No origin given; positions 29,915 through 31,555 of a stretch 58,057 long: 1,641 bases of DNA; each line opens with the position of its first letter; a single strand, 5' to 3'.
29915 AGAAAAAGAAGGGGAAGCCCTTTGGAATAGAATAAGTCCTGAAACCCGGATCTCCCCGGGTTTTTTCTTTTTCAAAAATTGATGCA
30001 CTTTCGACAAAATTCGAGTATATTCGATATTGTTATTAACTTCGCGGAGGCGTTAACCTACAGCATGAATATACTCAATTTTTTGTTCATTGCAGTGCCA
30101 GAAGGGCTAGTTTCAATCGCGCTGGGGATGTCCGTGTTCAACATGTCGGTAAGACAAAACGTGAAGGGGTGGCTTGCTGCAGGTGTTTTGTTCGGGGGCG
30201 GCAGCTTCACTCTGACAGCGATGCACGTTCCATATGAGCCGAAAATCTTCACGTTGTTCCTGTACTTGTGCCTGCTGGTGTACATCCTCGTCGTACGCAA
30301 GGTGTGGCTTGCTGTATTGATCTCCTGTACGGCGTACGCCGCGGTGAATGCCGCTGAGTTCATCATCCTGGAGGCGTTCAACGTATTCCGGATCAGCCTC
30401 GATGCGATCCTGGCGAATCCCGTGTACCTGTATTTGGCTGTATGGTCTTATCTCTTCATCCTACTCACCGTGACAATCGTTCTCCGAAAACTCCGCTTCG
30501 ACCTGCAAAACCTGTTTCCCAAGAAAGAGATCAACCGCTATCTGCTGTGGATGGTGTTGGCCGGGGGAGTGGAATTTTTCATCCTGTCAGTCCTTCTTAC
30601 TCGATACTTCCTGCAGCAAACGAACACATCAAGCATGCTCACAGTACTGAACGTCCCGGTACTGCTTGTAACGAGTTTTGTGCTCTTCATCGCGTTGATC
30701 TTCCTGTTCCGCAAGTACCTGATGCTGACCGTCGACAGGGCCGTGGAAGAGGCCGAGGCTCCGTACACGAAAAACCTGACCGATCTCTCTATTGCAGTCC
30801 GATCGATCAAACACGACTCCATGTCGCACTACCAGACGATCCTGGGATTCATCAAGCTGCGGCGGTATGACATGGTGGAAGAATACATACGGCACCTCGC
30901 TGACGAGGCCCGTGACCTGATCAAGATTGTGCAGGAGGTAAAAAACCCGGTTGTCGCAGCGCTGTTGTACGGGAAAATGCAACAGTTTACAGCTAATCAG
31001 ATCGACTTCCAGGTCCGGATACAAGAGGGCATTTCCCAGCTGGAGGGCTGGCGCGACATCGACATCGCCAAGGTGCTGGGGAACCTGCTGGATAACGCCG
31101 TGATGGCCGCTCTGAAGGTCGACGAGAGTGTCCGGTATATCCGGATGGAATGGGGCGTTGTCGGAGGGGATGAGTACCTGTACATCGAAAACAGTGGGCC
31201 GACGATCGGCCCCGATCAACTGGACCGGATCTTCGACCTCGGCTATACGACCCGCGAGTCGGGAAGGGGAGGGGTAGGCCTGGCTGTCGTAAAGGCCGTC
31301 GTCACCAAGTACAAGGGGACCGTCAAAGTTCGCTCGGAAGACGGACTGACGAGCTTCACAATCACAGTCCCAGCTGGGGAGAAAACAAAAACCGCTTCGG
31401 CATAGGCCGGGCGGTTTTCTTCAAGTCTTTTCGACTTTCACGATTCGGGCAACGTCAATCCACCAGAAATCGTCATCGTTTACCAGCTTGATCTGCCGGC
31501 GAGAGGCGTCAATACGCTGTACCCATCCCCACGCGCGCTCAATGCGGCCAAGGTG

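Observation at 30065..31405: Orphan AgrC-like histidine kinase with no agrB/agrD in the replicon: possible eavesdropping on a host autoinducing peptide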

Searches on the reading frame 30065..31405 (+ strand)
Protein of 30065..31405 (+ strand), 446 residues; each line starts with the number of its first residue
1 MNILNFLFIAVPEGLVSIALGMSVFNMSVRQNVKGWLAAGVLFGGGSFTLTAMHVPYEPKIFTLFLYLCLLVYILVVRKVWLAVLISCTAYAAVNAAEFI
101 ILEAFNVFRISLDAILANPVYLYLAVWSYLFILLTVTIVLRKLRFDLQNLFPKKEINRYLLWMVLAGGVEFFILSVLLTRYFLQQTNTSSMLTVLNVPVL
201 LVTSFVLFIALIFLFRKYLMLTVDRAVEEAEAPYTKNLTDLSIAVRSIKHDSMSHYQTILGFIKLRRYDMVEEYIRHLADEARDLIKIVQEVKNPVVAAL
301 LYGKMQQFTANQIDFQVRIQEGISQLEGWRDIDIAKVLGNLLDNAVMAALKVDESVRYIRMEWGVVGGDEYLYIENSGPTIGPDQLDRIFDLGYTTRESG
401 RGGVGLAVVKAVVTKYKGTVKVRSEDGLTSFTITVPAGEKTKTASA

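Call 3: search_protein_families(library=pfam, proteins=[window:30065-31405:+], max_evalue=0.01)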
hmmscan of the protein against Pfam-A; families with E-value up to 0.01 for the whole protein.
window:30065-31405:+ (446 aa): 3 families
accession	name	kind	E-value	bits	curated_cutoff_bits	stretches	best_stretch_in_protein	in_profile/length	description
PF02518.31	HATPase_c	-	2.1e-16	60.8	26.4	1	333-437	5-109/111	Histidine kinase-, DNA gyrase B-, and HSP90-like ATPase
PF14501.12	HATPase_c_5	-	2.6e-11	43.8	22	1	331-436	3-102/102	GHKL domain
PF14689.11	SPOB_a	-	2e-08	34.2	28.1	1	234-288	5-59/62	Sensor_kinase_SpoOB-type, alpha-helical domain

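Call 4: search_protein_families(library=ncbifam, proteins=[window:30065-31405:+], max_evalue=0.01)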
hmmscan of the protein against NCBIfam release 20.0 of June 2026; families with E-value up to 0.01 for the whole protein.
window:30065-31405:+ (446 aa): 52 families (the best 25 are shown)
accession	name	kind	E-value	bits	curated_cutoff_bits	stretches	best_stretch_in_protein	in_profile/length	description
NF008298.1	PRK11086.1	subfamily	6e-31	107.5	520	1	244-439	332-527/529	DcuS/MalK family sensor histidine kinase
NF011627.0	PRK15053.1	equivalog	2.4e-20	72.7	656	1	244-440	341-542/552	sensor histidine kinase DpiB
NF038334.1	malate_HK_MalK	exception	1.3e-19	70.2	800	1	244-441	332-529/533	malate sensor histidine kinase MalK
NF008468.0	PRK11360.1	equivalog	1.6e-16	59.9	646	1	306-442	479-613/616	two-component system sensor histidine kinase AtoS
NF007688.0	PRK10364.1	equivalog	9.1e-15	54.3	479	1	306-440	325-454/460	two-component system sensor histidine kinase ZraS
NF010411.0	PRK13837.1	equivalog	6.1e-13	47.7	647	1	310-444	538-682/828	two-component system VirA-like sensor kinase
NF033091.0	HK_VanS_ACDEFG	equivalog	4.5e-12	45.7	400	1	308-436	166-293/293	vancomycin resistance histidine kinase VanS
NF052574.1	HisKinEspCMyxo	equivalog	9.8e-12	43.8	1200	1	335-442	532-642/785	serine histidine kinase EspC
NF046044.1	PnpS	equivalog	2.9e-11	43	400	1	299-436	253-390/390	two-component system histidine kinase PnpS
TIGR01386.1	cztS_silS_copS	subfamily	1.2e-10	41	292.55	1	334-436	354-457/457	heavy metal sensor histidine kinase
NF007345.0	PRK09835.1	subfamily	1.7e-10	40.1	423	1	334-437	376-480/482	Cu(+)/Ag(+) sensor histidine kinase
TIGR02966.1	phoR_proteo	equivalog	8.3e-10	38.2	334.2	1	291-430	188-327/333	phosphate regulon sensor histidine kinase PhoR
NF007898.0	PRK10604.1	equivalog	2.7e-09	36.7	478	1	291-443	276-429/433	two-component system sensor histidine kinase RstB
NF008312.0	PRK11100.1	equivalog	3.7e-09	35.9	356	1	281-426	318-462/477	two-component system sensor histidine kinase CreC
NF047497.1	HK_LIC_12097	equivalog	4.3e-09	35.6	500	1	331-437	262-366/367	LIC_12097 family sensor histidine kinase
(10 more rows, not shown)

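Call 5: find_homologous_proteins(query=window:30065-31405:+)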
Query window:30065-31405:+ (446 aa): 91 proteins with E <= 0.001 among 8000 candidates.
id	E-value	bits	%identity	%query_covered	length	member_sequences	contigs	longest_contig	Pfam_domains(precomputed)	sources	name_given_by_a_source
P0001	3.5e-286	967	100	100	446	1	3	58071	PF14689.12,PF02518.32,PF14501.13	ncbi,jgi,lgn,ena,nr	ncbi:MAG TPA: ATP-binding protein [Brevibacillus sp.]|nr:ATP-binding protein [Brevibacillus sp.]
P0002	6.4e-119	416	47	97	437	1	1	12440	PF14689.12,PF02518.32,PF14501.13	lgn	-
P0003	5.0e-117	410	47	97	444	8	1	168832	PF02518.32,PF14501.13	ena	-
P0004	2.9e-115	404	47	97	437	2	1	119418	PF14689.12,PF02518.32,PF14501.13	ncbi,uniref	ncbi:sensor histidine kinase [Brevibacillus sp. H7]|uniref:sensor histidine kinase n=1 Tax=Brevibaci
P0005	5.2e-114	400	47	97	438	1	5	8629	PF14689.12,PF02518.32,PF14501.13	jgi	jgi:signal transduction histidine kinase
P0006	4.8e-113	397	46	97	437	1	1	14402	PF14689.12,PF02518.32,PF14501.13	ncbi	-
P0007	3.8e-112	394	45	97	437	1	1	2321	PF14689.12,PF02518.32,PF14501.13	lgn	-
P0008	3.0e-111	391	46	96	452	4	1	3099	PF14689.12,PF02518.32,PF14501.13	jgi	jgi:signal transduction histidine kinase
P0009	7.9e-110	386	46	98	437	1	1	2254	PF14689.12,PF02518.32,PF14501.13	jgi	jgi:signal transduction histidine kinase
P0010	2.7e-109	384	44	98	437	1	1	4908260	PF14689.12,PF02518.32,PF14501.13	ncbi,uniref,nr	ncbi:GHKL domain-containing protein [Brevibacillus humidisoli]|uniref:sensor histidine kinase n=1 Ta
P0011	6.8e-109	383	44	98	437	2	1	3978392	PF14689.12,PF02518.32,PF14501.13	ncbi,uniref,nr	ncbi:sensor histidine kinase [Brevibacillus marinus]|uniref:sensor histidine kinase n=1 Tax=Brevibac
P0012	3.6e-107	377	42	97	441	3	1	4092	PF14689.12,PF02518.32,PF14501.13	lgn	-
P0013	1.1e-106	376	43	98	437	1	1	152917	PF14689.12,PF02518.32,PF14501.13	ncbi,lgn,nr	ncbi:MAG: GHKL domain-containing protein [Brevibacillus sp.]|nr:GHKL domain-containing protein [Brev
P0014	3.5e-104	368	43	97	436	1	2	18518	PF14689.12,PF02518.32,PF14501.13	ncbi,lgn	-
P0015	2.3e-103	365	43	97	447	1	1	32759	PF14689.12,PF02518.32,PF14501.13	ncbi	-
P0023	1.5e-94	336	40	98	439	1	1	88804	PF14689.12,PF02518.32,PF14501.13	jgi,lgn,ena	-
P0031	2.8e-90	322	40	99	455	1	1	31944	PF14689.12,PF02518.32,PF14501.13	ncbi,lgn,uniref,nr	ncbi:sensor histidine kinase [Brevibacillus centrosporus]|uniref:sensor histidine kinase n=1 Tax=Bre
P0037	2.7e-86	309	38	97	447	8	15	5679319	PF14689.12,PF02518.32,PF14501.13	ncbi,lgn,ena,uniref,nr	ncbi:sensor histidine kinase [Brevibacillus agri]|uniref:sensor histidine kinase n=1 Tax=Brevibacill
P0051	2.1e-16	78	28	56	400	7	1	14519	PF14689.12,PF14501.13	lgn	-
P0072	5.6e-8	51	28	44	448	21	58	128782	PF14501.13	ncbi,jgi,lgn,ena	-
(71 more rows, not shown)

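Call 7: find_encoding_contigs(protein=P0010, flank=8000, max_places=2)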
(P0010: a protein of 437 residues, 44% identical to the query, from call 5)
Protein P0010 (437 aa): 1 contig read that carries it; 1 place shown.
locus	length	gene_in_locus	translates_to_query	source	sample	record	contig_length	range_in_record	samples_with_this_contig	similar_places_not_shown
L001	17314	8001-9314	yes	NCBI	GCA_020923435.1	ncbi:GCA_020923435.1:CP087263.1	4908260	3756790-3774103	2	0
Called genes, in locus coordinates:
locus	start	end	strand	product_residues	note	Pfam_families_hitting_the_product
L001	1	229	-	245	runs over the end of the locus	PF00977:His_biosynth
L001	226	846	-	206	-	PF00117:GATase, PF07685:GATase_3, PF01174:SNO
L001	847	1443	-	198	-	PF00475:IGPD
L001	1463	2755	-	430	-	PF00815:Histidinol_dh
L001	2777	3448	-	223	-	PF01634:HisG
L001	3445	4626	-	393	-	PF13393:tRNA-synt_His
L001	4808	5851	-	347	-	PF08240:ADH_N, PF00107:ADH_zinc_N, PF13602:ADH_zinc_N_2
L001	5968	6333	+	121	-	PF01638:HxlR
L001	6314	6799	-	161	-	PF25084:LbH_EIF2B (weak), PF00132:Hexapep, PF14602:Hexapep_2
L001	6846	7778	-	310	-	PF02603:Hpr_kinase_N, PF07475:Hpr_kinase_C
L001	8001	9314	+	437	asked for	PF14689:SPOB_a, PF02518:HATPase_c, PF14501:HATPase_c_5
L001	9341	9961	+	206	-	PF04647:AgrB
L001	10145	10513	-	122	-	PF04020:Phage_holin_4_2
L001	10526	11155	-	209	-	PF24391:HD-CE (weak), PF01966:HD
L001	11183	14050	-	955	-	PF00005:ABC_tran (faint), PF02463:SMC_N (faint), PF03193:RsgA_GTPase (faint), PF13191:AAA_16 (faint), PF13304:AAA_21 (faint), PF13401:AAA_22 (faint), PF17760:UvrA_inter, PF17755:UvrA_DNA-bind, +4 more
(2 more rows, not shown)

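Call 8: find_encoding_contigs(protein=P0037, flank=8000, max_places=2)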
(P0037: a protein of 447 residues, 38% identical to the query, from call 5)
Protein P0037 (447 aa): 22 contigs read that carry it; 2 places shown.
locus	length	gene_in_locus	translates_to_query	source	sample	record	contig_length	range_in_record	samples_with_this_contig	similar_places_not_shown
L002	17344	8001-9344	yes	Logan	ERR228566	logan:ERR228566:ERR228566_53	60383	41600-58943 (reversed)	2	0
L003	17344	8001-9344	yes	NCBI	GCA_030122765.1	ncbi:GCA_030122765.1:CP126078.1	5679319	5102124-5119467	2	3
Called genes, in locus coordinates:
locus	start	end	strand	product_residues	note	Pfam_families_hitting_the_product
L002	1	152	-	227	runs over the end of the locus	PF01502:PRA-CH, PF01503:PRA-PH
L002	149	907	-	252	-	PF00977:His_biosynth, PF02581:TMP-TENI (faint), PF01180:DHO_dh (faint), PF04309:G3P_antiterm (faint), PF03060:NMO (weak)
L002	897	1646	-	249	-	PF00977:His_biosynth, PF01207:Dus (faint)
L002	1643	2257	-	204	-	PF00117:GATase, PF07685:GATase_3, PF01174:SNO (faint)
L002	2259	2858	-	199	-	PF00475:IGPD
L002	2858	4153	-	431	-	PF00815:Histidinol_dh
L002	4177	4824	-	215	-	PF01634:HisG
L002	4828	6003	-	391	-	PF13393:tRNA-synt_His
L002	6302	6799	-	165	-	PF00132:Hexapep, PF14602:Hexapep_2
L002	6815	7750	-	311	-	PF02603:Hpr_kinase_N, PF07475:Hpr_kinase_C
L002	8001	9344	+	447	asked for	PF14689:SPOB_a (faint), PF02518:HATPase_c, PF14501:HATPase_c_5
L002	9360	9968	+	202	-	PF04647:AgrB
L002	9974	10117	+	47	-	-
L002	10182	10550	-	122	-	PF04020:Phage_holin_4_2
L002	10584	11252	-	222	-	PF01966:HD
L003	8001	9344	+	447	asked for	PF14689:SPOB_a (faint), PF02518:HATPase_c, PF14501:HATPase_c_5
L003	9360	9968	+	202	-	PF04647:AgrB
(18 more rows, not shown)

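Call 9: find_encoding_contigs(protein=P0001, flank=10000, max_places=3)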
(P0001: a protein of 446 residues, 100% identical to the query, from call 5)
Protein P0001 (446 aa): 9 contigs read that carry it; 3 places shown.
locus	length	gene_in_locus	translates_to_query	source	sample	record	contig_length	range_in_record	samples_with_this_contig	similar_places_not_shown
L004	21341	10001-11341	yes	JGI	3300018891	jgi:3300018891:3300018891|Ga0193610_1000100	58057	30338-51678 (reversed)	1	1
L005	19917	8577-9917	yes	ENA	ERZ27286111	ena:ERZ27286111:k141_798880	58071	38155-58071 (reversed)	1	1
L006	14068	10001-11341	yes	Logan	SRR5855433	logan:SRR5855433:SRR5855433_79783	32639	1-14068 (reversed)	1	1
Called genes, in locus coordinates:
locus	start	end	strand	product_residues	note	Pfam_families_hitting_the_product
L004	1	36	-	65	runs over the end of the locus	PF13560:HTH_31, PF12844:HTH_19 (weak), PF13413:HTH_25 (weak), PF01381:HTH_3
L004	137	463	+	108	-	PF12844:HTH_19, PF13560:HTH_31 (weak), PF01381:HTH_3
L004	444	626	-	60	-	-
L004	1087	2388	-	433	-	-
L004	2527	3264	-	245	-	PF00072:Response_reg, PF04397:LytTR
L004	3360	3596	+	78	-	PF01381:HTH_3, PF13443:HTH_26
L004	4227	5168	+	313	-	-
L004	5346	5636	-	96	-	-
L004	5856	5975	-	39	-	-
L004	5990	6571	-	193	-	PF13814:Replic_Relax (faint)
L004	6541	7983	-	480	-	PF01580:FtsK_SpoIIIE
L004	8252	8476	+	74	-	PF13443:HTH_26 (weak)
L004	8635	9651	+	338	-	PF17989:ALP_N, PF21522:MreB-like_C, PF22128:Alp7A_like_C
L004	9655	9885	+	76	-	-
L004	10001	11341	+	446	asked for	PF14689:SPOB_a, PF02518:HATPase_c, PF14501:HATPase_c_5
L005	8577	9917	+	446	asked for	PF14689:SPOB_a, PF02518:HATPase_c, PF14501:HATPase_c_5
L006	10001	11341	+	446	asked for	PF14689:SPOB_a, PF02518:HATPase_c, PF14501:HATPase_c_5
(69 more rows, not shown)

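Call 20: find_encoding_contigs(protein=P0004, flank=6000, max_places=1)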
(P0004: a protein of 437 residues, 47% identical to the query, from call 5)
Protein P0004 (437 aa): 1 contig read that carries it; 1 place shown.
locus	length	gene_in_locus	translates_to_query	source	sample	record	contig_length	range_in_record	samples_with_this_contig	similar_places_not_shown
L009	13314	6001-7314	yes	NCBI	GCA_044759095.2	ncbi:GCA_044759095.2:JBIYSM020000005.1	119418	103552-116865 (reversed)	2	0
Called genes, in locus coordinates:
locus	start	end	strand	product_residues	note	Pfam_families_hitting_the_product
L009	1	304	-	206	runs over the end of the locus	PF00117:GATase, PF07685:GATase_3, PF01174:SNO (weak)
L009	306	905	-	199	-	PF00475:IGPD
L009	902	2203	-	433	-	PF00815:Histidinol_dh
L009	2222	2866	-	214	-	PF01634:HisG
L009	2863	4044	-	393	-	PF13393:tRNA-synt_His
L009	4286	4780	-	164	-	PF25084:LbH_EIF2B (weak), PF00132:Hexapep, PF14602:Hexapep_2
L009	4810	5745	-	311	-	PF02603:Hpr_kinase_N, PF27840:ScmC (weak), PF07475:Hpr_kinase_C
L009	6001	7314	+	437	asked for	PF14689:SPOB_a (weak), PF02518:HATPase_c, PF14501:HATPase_c_5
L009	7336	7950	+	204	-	PF04647:AgrB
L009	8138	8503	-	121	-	PF04020:Phage_holin_4_2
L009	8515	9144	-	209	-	PF01966:HD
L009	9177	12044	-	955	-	PF00005:ABC_tran (faint), PF02463:SMC_N (faint), PF03193:RsgA_GTPase (faint), PF13191:AAA_16 (faint), PF13304:AAA_21 (faint), PF13401:AAA_22 (faint), PF17760:UvrA_inter, PF17755:UvrA_DNA-bind, +2 more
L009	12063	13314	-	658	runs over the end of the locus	PF00270:DEAD (faint), PF04851:ResIII, PF17757:UvrB_inter, PF27431:UvrB_3rd, PF00271:Helicase_C, PF12344:UvrB, PF02151:UVR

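Call 21: find_encoding_contigs(protein=P0003, flank=6000, max_places=1)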
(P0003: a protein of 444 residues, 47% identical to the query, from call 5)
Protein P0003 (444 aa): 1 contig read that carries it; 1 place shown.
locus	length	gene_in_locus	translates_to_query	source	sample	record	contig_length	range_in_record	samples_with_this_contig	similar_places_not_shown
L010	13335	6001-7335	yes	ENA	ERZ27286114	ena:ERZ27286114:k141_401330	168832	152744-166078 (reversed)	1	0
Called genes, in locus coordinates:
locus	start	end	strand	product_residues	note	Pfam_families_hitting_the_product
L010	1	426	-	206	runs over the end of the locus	PF00117:GATase, PF07685:GATase_3, PF01174:SNO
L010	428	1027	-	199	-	PF00475:IGPD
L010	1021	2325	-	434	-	PF00815:Histidinol_dh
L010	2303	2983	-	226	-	PF01634:HisG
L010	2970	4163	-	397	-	PF13393:tRNA-synt_His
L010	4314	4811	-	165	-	PF25084:LbH_EIF2B (weak), PF00132:Hexapep, PF14602:Hexapep_2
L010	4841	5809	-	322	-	PF02603:Hpr_kinase_N, PF07475:Hpr_kinase_C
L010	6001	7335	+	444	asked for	PF02518:HATPase_c, PF14501:HATPase_c_5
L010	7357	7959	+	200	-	PF04647:AgrB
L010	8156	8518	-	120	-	PF04020:Phage_holin_4_2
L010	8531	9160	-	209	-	PF01966:HD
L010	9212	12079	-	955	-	PF00005:ABC_tran (faint), PF02463:SMC_N (faint), PF03193:RsgA_GTPase (faint), PF13191:AAA_16 (faint), PF13304:AAA_21 (faint), PF13401:AAA_22 (faint), PF17760:UvrA_inter, PF17755:UvrA_DNA-bind, +3 more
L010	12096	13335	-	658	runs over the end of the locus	PF00270:DEAD (faint), PF04851:ResIII, PF17757:UvrB_inter, PF27431:UvrB_3rd, PF00271:Helicase_C, PF12344:UvrB, PF02151:UVR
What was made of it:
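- The phage contig is in ERZ27286111 (calls 9, 21).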

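Call 22: find_encoding_contigs(protein=P0002, flank=6000, max_places=1)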
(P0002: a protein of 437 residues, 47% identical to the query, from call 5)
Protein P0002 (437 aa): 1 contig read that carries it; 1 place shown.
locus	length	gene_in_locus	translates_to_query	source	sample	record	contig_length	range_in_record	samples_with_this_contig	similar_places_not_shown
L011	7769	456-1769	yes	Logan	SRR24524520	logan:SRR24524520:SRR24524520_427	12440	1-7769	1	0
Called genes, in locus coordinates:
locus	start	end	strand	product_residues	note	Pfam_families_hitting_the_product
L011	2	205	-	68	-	?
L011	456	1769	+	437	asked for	PF14689:SPOB_a (weak), PF02518:HATPase_c, PF14501:HATPase_c_5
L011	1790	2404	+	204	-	PF04647:AgrB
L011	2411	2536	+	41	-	-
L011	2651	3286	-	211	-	-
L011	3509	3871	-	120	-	PF04020:Phage_holin_4_2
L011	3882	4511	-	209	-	PF01966:HD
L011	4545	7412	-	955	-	PF00005:ABC_tran (faint), PF02463:SMC_N (faint), PF03193:RsgA_GTPase (faint), PF13191:AAA_16 (faint), PF13304:AAA_21 (faint), PF13401:AAA_22 (faint), PF17760:UvrA_inter, PF17755:UvrA_DNA-bind, +3 more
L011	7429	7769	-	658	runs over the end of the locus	PF00270:DEAD (faint), PF04851:ResIII, PF17757:UvrB_inter, PF27431:UvrB_3rd, PF00271:Helicase_C, PF12344:UvrB, PF02151:UVR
